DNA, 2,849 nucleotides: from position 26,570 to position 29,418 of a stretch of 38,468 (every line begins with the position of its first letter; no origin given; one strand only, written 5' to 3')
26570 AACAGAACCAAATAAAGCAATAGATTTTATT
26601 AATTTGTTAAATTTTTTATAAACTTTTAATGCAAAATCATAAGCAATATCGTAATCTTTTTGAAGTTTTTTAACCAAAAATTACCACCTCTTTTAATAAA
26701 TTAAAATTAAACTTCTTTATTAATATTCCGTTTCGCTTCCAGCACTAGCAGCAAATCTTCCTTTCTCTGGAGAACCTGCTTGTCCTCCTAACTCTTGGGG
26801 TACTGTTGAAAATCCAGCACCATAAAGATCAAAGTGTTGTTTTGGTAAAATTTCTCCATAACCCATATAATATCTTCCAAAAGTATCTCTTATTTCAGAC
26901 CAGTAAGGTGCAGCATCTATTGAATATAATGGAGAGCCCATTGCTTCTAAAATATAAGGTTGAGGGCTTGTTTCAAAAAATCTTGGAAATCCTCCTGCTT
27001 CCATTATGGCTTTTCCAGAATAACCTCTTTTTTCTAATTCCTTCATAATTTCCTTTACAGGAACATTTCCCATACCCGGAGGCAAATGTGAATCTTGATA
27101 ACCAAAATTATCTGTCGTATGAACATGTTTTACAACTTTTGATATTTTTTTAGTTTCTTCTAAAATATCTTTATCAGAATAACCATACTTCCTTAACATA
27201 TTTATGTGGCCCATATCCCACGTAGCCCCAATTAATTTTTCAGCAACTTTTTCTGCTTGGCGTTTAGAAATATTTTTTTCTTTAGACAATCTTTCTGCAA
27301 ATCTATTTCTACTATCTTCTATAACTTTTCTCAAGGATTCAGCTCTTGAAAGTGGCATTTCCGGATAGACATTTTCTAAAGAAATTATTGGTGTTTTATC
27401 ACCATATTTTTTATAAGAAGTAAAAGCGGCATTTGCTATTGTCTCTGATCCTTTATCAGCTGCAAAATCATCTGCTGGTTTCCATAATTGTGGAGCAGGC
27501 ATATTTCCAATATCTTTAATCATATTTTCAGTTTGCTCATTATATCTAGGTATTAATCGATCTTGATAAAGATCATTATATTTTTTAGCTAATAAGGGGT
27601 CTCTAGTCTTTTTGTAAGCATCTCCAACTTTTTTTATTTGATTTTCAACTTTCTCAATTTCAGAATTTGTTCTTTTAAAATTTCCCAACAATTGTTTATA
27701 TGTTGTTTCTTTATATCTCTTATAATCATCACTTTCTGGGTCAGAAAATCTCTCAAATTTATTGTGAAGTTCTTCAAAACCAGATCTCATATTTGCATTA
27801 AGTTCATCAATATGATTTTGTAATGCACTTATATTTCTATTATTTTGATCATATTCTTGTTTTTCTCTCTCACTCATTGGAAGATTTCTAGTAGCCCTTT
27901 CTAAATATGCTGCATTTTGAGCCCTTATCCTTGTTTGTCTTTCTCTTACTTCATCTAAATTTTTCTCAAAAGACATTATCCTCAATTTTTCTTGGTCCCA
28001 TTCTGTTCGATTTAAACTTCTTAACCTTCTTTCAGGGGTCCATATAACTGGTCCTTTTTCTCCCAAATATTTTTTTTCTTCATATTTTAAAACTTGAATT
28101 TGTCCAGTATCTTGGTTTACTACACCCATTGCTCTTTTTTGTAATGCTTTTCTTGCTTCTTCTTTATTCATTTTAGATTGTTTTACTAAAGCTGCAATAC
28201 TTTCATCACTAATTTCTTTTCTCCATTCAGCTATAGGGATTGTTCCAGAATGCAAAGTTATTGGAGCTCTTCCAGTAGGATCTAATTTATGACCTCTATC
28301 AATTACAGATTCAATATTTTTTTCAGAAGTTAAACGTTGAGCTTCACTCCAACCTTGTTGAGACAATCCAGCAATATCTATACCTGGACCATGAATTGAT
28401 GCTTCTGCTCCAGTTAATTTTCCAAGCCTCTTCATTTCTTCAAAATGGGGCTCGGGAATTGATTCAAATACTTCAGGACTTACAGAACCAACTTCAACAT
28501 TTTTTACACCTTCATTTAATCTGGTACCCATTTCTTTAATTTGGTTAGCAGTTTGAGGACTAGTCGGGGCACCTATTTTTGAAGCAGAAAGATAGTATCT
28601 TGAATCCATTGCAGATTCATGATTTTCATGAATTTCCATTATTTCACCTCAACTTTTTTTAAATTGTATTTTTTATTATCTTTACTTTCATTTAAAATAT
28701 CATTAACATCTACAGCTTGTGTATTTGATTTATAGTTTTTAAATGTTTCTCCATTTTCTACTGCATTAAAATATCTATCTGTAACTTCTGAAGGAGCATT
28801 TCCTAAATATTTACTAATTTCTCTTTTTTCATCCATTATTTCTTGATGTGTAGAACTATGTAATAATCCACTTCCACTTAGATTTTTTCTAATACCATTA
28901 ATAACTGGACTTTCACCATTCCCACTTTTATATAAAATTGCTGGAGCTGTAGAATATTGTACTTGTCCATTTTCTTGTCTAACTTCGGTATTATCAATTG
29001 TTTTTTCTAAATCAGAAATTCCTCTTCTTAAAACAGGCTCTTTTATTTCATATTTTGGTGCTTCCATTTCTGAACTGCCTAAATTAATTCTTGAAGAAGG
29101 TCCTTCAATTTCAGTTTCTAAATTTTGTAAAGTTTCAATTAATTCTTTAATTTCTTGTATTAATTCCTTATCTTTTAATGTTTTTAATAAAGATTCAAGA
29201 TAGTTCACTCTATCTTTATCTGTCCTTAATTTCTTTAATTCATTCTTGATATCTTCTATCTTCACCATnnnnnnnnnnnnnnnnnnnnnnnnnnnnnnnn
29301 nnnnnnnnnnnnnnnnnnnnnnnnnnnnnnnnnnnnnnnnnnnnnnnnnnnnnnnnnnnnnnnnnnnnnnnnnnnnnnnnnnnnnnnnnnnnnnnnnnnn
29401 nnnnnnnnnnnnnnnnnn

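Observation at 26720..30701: Translationally coupled three-gene operon of unknown function: helical 479-aa protein, 209-aa protein, split TIM-barrel enzyme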

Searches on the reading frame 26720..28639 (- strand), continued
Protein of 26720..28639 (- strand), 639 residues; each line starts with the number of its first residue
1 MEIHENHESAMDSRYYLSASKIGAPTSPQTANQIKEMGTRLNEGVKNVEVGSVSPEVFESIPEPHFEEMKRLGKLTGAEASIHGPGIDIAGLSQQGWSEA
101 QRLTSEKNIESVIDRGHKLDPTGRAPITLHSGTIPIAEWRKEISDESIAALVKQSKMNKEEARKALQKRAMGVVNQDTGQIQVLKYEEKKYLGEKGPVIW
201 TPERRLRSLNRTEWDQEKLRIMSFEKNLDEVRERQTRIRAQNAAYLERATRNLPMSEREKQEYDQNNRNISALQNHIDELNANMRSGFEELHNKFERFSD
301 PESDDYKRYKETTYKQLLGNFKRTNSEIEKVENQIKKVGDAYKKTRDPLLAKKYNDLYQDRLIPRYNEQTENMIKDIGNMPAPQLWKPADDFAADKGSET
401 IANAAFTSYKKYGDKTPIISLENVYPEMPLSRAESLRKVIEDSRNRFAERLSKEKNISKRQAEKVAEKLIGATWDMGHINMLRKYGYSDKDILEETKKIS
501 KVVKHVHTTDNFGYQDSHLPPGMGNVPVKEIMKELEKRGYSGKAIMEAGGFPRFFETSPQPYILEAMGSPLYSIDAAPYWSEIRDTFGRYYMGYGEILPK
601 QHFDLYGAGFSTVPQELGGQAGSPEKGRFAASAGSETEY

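Call 27: search_solved_structures(query=A2, max_evalue=1, show_alignments=3)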
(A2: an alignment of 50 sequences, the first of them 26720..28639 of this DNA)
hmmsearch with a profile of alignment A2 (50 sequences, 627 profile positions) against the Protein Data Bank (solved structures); distinct sequences matched with E-value up to 1: 26.
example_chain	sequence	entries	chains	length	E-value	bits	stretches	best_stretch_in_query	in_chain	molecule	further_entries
3wqo_A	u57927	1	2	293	3.6e-11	45.5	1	455-532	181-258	Uncharacterized protein MJ1311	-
2ch7_A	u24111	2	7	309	0.023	16.4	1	218-337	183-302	METHYL-ACCEPTING CHEMOTAXIS PROTEIN | Methyl-accepting chemotaxis protein 2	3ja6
2ch7_B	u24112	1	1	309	0.071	14.8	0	218-337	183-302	METHYL-ACCEPTING CHEMOTAXIS PROTEIN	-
3ja6_H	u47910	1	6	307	0.075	14.7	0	218-336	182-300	Methyl-accepting chemotaxis protein 2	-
9s9i_A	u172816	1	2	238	0.11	14.2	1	206-343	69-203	Cell division protein CdvA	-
8d06_A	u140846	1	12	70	0.2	13.3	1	261-321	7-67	HALC3_104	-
5zuv_A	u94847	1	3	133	0.29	12.8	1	209-326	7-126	Spike glycoprotein,Spike glycoprotein,inhibitor EK1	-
8a3k_UNK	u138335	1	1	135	0.3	12.7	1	211-336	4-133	sc-apCC-4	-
6ign_A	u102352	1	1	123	0.34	12.5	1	237-343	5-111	Kinesin-1 heavy chain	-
6igv_A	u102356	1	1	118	0.42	12.2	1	238-342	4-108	Kinesin-1 heavy chain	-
7upo_B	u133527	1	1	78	0.5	12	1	305-368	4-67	DHT03 protein B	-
9cfs_A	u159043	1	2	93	0.52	11.9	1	247-329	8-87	Long regulatory protein rop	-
4ilo_A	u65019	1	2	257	0.53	11.9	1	223-389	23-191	CT398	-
6otn_A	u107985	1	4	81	0.54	11.9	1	215-285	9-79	Tropomyosin alpha-3 chain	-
7upq_B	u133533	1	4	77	0.6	11.7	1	306-368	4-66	DHT03 protein B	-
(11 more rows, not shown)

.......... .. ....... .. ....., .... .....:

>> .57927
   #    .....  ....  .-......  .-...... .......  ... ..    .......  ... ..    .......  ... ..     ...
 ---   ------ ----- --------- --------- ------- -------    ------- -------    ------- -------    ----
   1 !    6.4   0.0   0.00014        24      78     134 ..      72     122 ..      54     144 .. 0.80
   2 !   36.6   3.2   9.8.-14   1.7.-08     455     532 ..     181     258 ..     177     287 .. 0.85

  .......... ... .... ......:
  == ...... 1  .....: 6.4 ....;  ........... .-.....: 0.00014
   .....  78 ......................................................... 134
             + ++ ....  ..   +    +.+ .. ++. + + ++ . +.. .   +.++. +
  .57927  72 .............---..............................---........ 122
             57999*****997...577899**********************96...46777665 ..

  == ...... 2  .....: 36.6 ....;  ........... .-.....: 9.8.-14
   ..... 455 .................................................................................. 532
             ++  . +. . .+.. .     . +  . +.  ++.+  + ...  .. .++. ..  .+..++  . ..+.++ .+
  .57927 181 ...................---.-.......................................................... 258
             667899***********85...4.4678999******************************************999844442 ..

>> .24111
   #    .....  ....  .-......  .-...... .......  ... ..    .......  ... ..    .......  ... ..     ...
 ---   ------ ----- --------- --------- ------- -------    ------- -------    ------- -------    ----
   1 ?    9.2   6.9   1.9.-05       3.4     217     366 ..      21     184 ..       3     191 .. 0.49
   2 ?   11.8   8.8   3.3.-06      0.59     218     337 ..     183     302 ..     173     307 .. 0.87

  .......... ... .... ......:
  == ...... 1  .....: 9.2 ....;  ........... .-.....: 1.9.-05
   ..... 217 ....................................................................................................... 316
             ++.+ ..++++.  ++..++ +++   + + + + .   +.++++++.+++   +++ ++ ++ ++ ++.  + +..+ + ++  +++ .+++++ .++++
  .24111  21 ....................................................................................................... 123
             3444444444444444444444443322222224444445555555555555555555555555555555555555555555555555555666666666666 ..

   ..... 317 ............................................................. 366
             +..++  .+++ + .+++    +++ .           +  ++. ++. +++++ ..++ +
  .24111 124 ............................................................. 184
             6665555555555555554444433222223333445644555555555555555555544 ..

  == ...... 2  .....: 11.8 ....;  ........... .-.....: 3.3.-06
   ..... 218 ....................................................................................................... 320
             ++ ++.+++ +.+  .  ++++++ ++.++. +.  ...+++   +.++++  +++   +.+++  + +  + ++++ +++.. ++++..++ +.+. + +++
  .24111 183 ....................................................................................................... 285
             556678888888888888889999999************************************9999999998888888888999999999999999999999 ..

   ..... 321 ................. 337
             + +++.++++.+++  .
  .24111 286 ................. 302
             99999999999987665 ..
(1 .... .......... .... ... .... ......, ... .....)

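Call 42: predict_structure(alignment_id=A2)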
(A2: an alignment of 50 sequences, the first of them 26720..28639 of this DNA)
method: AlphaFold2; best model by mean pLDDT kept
length: 639 residues; sequences in the alignment: 50
mean_pLDDT: 81.4   pTM: 0.78
mean pLDDT of the five models: 81.4, 79.9, 78.5, 78.2, 77.8
residues with pLDDT >= 90: 318; 70-90: 192; 50-70: 33; < 50: 96
segments of 3 or more residues with pLDDT < 50: 1-16, 550-556, 568-614, 616-639
pLDDT, mean of each block of 10 residues (from residue 1): 35 45 73 81 79 80 88 86 91 95 96 93 92 93 92 93 95 97 95 90 96 94 91 89 83 88 91 90 89 92 90 86 90 91 84 83 85 83 95 98 98 96 94 97 98 96 97 94 93 96 90 71 79 89 71 49 48 39 38 39 42 44 39 33
secondary structure, 60 per line:
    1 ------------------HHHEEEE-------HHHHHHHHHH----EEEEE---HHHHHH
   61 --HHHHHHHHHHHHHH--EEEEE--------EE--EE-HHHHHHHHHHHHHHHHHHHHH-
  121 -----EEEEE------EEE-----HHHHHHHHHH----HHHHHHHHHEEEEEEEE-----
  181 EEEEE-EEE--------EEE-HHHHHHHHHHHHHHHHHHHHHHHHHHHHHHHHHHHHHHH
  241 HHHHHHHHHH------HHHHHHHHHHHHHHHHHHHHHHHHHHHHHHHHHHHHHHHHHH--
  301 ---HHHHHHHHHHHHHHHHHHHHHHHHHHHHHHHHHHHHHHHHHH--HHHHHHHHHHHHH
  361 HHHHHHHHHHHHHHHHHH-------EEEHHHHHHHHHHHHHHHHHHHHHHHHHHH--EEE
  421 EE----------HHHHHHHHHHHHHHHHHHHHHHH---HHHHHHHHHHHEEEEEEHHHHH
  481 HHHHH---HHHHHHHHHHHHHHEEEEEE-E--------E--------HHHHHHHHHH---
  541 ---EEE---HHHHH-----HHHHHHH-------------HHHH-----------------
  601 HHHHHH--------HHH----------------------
elements in order: E22-25 H33-42 E47-51 H55-60 H63-76 E79-83 H99-119 E126-130 E137-139 H145-154 H159-167 E168-175 E181-185 E187-189 E198-200 H202-250 H257-298 H304-345 H348-378 E386-388 H389-415 E418-422 H433-455 H459-469 E470-475 H476-485 H489-502 E503-508 H528-537 E544-546 H550-554 H560-566 H580-583 H601-606

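Call 45: fold_search(model_id=the predicted structure, library=pdb)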
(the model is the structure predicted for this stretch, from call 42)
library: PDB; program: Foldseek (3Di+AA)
matches with E <= 10: 505; with E <= 0.001: 13
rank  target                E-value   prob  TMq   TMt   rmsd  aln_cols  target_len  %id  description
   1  3wqo_B                1.2e-05  1.00  0.19  0.42  16.5       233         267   22  Crystal structure of D-tagatose 3-epimerase-like protein (released 2014-07-09)
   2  4q7i_A                2.5e-05  1.00  0.33  0.66   9.5       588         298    9  Crystal structure of engineered thermostable D-tagatose 3-epimerase PcDTE-Var8 (released 2014-10-22)
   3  4xsl_C                2.8e-05  1.00  0.33  0.66   9.0       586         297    9  Crystal strcutre of D-tagatose 3-epimerase C66S from Pseudomonas cichorii in complex with glycerol (released 2016-01-27)
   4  4q7i_B                5.3e-05  1.00  0.33  0.68   8.6       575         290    9  Crystal structure of engineered thermostable D-tagatose 3-epimerase PcDTE-Var8 (released 2014-10-22)
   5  4pfh_A                6.5e-05  1.00  0.34  0.68   7.8       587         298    8  Crystal structure of engineered D-tagatose 3-epimerase PcDTE-IDF8 (released 2014-10-22)
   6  4pfh_B                1.1e-04  1.00  0.34  0.69   7.0       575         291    9  Crystal structure of engineered D-tagatose 3-epimerase PcDTE-IDF8 (released 2014-10-22)
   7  4xsl_B                1.4e-04  1.00  0.31  0.65  10.8       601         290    9  Crystal strcutre of D-tagatose 3-epimerase C66S from Pseudomonas cichorii in complex with glycerol (released 2016-01-27)
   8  3vni_B                1.6e-04  1.00  0.34  0.70  10.4       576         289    8  Crystal structures of D-Psicose 3-epimerase from Clostridium cellulolyticum H10 and its complex with ketohexose sugars (released 2012-08-01)
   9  7dz3_A                2.3e-04  1.00  0.32  0.67  12.6       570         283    8  Crystal structures of D-allulose 3-epimerase with D-fructose from Sinorhizobium fredii (released 2022-08-03)
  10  7x7w_A                3.9e-04  1.00  0.34  0.69  10.9       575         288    9  The X-ray Crystallographic Structure of D-Psicose 3-epimerase from Clostridia bacterium (released 2022-09-07)
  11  8xiv                  4.6e-04  1.00  0.33  0.67  10.1       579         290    9  Production of D-psicose (released 2024-12-25)
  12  3vni_C                5.3e-04  1.00  0.20  0.41  19.8       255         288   14  Crystal structures of D-Psicose 3-epimerase from Clostridium cellulolyticum H10 and its complex with ketohexose sugars (released 2012-08-01)
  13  2hk0_A                7.9e-04  1.00  0.33  0.68  13.2       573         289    9  Crystal structure of D-psicose 3-epimerase (DPEase) in the absence of substrate (released 2006-08-29)
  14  1i60                  1.0e-03  1.00  0.19  0.40   5.2       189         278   14  Structural genomics, IOLI protein (released 2002-03-13)
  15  8xix                  1.1e-03  1.00  0.31  0.65   9.9       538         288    9  KeDt3e within Co (released 2024-12-25)
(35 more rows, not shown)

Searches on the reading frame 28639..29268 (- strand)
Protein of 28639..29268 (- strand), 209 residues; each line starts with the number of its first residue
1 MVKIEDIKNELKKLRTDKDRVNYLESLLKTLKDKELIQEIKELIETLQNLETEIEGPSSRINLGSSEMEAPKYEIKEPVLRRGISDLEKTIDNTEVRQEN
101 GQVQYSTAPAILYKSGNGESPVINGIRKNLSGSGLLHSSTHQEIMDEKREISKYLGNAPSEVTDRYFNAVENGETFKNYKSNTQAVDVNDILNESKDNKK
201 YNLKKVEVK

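Call 4: search_protein_families(library=pfam, proteins=[window:28639-29268:-], max_evalue=1)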
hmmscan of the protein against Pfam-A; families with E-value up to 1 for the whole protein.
window:28639-29268:- (209 aa): 6 families
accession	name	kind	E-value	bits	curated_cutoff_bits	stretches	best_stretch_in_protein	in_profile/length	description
PF22215.1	MLKL_N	-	0.026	14.5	27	1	3-61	14-72/142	Mixed lineage kinase domain-like N-terminal domain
PF04363.17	DUF496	-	0.058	14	23.2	1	6-48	20-62/93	Protein of unknown function (DUF496)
PF17793.6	AHD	-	0.059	13.8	27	1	24-51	8-35/61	ANC1 homology domain (AHD)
PF02996.22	Prefoldin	-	0.062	13.7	23.2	0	34-66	16-48/120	Prefoldin subunit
PF05524.18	PEP-utilisers_N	-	0.13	12.9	24.4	1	5-50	45-95/121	PEP-utilising enzyme, N-terminal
PF22729.1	NCH3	-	0.17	12.2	27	1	5-29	13-37/74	NACHT C-terminal Helical domain 3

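Call 5: search_protein_families(library=ncbifam, proteins=[window:28639-29268:-], max_evalue=1)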
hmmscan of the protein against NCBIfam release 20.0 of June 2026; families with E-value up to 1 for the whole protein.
window:28639-29268:- (209 aa): 2 families
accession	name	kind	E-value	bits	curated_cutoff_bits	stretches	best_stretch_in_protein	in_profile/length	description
NF003413.0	PRK04778.1-7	equivalog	0.00039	18.9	556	1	3-104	171-276/564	septation ring formation regulator EzrA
NF003844.0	PRK05423.1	equivalog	0.034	14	122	1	6-49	28-71/110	DUF496 family protein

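Call 6: search_protein_families(library=padloc, proteins=[window:28639-29268:-], max_evalue=1)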
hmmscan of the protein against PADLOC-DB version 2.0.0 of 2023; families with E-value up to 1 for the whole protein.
window:28639-29268:- (209 aa): 0 families

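Call 7: search_protein_families(library=phrogs, proteins=[window:28639-29268:-], max_evalue=1)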
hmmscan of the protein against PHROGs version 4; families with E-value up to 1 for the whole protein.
window:28639-29268:- (209 aa): 3 families
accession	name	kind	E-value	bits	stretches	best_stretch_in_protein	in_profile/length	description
phrog_5117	-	unknown function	0.00027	22.3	1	29-112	2-89/125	-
phrog_95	-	integration and excision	0.044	13.3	1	3-102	455-561/651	integrase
phrog_19309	-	unknown function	0.21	12.8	1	4-29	10-35/39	-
